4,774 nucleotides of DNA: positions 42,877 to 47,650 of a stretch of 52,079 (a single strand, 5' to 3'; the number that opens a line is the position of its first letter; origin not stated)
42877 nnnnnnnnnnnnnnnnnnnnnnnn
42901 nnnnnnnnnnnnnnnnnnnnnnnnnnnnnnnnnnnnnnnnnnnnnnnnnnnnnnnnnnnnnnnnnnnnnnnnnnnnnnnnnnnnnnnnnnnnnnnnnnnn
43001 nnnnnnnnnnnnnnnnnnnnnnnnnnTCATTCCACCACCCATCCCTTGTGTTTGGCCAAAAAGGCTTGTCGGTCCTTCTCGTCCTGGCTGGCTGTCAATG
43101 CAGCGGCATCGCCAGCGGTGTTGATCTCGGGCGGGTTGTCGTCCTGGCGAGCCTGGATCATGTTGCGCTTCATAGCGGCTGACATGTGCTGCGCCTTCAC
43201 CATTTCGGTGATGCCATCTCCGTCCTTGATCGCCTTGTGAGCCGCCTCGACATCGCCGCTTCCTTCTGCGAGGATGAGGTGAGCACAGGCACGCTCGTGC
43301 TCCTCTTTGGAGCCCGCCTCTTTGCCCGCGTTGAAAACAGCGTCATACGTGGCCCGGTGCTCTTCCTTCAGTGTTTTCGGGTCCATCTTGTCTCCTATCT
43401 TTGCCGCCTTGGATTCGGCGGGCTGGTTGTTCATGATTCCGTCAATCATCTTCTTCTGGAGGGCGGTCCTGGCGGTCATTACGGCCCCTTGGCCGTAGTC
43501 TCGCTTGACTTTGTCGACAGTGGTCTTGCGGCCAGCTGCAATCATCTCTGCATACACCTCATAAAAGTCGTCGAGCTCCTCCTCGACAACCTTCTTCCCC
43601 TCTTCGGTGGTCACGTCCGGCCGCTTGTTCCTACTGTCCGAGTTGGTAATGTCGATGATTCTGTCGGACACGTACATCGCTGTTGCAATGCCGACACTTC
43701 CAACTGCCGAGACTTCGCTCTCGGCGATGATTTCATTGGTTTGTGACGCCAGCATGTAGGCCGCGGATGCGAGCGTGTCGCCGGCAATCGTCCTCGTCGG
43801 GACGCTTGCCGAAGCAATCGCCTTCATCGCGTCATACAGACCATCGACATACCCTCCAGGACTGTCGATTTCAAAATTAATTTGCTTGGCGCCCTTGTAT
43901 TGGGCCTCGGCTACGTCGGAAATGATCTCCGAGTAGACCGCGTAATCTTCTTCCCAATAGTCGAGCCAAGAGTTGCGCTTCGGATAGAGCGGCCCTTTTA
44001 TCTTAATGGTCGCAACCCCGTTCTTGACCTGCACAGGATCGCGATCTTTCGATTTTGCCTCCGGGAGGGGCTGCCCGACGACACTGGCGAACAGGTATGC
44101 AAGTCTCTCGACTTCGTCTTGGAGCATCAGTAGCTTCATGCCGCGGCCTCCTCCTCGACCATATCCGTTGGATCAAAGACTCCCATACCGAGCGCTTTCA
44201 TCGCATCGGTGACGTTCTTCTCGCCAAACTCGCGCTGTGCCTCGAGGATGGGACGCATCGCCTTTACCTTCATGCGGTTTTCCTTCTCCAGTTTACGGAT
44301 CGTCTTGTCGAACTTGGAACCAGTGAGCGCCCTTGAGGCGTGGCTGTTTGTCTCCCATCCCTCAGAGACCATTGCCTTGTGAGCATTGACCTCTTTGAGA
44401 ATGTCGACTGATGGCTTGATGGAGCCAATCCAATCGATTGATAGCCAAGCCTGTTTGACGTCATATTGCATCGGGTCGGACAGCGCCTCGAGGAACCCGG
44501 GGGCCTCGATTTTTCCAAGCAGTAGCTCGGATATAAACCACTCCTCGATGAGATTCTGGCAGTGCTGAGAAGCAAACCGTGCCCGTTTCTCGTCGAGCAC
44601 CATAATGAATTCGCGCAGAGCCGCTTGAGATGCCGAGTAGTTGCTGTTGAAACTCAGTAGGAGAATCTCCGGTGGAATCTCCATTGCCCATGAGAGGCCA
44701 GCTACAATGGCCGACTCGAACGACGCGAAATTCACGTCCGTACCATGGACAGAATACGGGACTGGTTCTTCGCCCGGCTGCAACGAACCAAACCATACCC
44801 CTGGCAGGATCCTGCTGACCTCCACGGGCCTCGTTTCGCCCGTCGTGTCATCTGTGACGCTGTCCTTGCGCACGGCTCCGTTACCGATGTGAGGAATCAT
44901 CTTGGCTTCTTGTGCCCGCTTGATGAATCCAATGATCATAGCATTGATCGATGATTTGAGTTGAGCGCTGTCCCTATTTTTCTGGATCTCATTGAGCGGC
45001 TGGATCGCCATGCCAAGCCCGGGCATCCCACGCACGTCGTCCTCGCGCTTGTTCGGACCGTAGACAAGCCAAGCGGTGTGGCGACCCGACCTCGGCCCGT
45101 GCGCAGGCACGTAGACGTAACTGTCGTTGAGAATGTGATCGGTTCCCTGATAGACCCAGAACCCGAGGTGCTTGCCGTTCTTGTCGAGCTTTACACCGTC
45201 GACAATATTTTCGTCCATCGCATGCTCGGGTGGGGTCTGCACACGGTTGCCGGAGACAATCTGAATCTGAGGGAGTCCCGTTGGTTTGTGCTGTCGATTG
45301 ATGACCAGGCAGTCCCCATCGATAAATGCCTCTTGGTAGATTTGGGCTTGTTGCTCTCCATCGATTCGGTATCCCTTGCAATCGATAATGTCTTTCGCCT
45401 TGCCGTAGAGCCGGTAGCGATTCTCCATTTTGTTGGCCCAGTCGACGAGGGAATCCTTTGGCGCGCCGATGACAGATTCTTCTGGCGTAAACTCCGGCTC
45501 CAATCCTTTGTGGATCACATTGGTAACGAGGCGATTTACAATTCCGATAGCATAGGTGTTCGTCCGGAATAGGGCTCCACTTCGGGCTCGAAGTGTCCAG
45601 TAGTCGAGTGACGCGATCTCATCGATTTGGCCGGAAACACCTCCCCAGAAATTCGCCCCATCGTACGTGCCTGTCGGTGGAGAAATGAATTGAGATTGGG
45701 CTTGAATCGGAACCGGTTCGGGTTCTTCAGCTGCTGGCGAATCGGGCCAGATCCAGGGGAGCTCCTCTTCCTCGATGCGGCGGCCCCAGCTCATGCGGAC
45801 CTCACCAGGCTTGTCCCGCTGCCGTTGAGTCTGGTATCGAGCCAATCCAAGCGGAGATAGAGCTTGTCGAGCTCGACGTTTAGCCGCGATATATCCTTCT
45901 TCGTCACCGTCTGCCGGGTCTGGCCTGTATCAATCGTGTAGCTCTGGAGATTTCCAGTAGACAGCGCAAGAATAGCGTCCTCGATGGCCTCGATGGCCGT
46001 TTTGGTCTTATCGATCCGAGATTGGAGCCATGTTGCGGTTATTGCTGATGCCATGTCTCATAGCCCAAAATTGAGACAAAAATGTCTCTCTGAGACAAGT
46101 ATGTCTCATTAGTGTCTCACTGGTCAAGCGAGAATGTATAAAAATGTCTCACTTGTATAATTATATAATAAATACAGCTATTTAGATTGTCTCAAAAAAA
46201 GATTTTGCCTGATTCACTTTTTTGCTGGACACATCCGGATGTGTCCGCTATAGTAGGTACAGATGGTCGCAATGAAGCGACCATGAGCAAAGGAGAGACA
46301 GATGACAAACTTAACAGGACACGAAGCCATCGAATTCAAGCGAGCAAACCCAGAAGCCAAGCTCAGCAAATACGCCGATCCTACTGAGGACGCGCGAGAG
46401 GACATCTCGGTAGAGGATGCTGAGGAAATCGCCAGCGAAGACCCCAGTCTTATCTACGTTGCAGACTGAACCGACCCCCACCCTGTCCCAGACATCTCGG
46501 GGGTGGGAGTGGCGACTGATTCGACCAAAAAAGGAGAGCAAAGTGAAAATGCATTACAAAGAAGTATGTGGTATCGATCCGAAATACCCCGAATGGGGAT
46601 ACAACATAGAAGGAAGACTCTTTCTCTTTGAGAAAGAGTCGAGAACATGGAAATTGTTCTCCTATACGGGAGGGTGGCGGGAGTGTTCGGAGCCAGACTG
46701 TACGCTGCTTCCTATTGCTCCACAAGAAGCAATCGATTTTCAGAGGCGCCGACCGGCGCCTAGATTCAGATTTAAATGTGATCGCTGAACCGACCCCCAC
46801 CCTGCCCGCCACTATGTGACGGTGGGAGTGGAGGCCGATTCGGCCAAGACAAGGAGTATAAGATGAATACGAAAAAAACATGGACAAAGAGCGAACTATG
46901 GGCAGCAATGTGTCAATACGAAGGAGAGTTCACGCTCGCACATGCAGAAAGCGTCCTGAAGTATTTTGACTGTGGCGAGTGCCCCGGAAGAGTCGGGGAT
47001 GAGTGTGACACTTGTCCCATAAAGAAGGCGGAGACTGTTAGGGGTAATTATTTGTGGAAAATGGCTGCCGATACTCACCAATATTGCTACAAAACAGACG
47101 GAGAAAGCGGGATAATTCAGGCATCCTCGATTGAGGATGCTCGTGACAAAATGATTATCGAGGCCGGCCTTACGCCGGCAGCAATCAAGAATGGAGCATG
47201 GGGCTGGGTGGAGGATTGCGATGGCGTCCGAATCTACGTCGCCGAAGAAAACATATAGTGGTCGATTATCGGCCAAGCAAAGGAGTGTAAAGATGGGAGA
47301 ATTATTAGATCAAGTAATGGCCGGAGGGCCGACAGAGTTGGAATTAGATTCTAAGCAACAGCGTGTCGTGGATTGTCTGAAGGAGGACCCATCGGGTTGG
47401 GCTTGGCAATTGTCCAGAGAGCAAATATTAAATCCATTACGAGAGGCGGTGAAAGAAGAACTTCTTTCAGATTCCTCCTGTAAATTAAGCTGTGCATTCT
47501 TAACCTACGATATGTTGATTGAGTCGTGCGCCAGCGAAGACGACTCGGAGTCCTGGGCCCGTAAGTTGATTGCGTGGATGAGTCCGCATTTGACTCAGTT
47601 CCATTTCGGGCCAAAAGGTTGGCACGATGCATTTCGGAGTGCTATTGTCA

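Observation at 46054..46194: Dense TGTCTC(A) iteron-like array with an AT-rich block: origin of replication or operator bank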

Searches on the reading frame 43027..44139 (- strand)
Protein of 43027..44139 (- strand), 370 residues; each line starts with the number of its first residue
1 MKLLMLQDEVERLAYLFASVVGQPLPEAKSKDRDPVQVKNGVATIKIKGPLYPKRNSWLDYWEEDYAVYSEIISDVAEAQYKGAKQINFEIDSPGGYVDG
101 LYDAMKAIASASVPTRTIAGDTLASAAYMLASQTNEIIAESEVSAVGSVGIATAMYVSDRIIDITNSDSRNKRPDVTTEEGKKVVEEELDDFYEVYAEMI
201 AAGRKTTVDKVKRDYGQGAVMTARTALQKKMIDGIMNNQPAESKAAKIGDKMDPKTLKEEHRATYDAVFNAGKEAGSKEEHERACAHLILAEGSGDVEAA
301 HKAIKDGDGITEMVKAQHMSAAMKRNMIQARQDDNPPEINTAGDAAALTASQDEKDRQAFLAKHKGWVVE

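Call 9: search_protein_families(library=phrogs, proteins=[window:43027-44139:-], max_evalue=0.01)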
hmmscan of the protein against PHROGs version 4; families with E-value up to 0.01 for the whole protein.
window:43027-44139:- (370 aa): 3 families
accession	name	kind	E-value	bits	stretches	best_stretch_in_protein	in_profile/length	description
phrog_53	-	head and packaging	1.9e-44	153.8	1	30-354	64-448/583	head maturation protease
phrog_33023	-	unknown function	1.6e-09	38.1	1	36-237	62-276/507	-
phrog_4759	-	unknown function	0.00028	21.7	1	33-143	73-184/209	-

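Call 10: search_protein_families(library=pfam, proteins=[window:43027-44139:-], max_evalue=0.01)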
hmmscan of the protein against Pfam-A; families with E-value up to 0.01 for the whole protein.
window:43027-44139:- (370 aa): 4 families
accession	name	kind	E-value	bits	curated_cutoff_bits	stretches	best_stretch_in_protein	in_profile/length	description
PF01343.23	Peptidase_S49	-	5.8e-13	49.5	24.9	2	177-247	80-149/154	Peptidase family S49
PF25145.1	NfeD1b_N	-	4.2e-06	26.9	40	1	75-151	22-97/189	NfeD1b, N-terminal domain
PF00574.28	CLP_protease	-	0.00015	22.1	20.2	0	77-132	38-95/182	Clp protease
PF14195.11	DUF4316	-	0.0017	18.5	25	1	231-247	18-37/43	Domain of unknown function (DUF4316)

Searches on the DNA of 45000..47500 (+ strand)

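Call 5: search_dna_similar(query=window:45000-47500:+, collection=phages, mode=distant, max_rows=30)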
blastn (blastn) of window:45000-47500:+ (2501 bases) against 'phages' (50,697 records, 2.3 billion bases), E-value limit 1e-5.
Records with a match: 1; places in all: 1; records where one place covers at least 80% of the query: 0.
Best place of each record, by identity: 60-80% 1.
By first word of the organism name: Oceanospirillum 1.
By host as written in the record: Oceanospirillum sanctuarii 1.
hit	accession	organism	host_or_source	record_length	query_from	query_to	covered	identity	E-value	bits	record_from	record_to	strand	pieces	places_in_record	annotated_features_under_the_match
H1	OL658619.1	Oceanospirillum phage vB_OsaM_PD0307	Oceanospirillum sanctuarii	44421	903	1008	4%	74.8%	2e-7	65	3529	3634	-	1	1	hypothetical protein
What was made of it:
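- Tried and rejected: No relative of the region (call 5).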
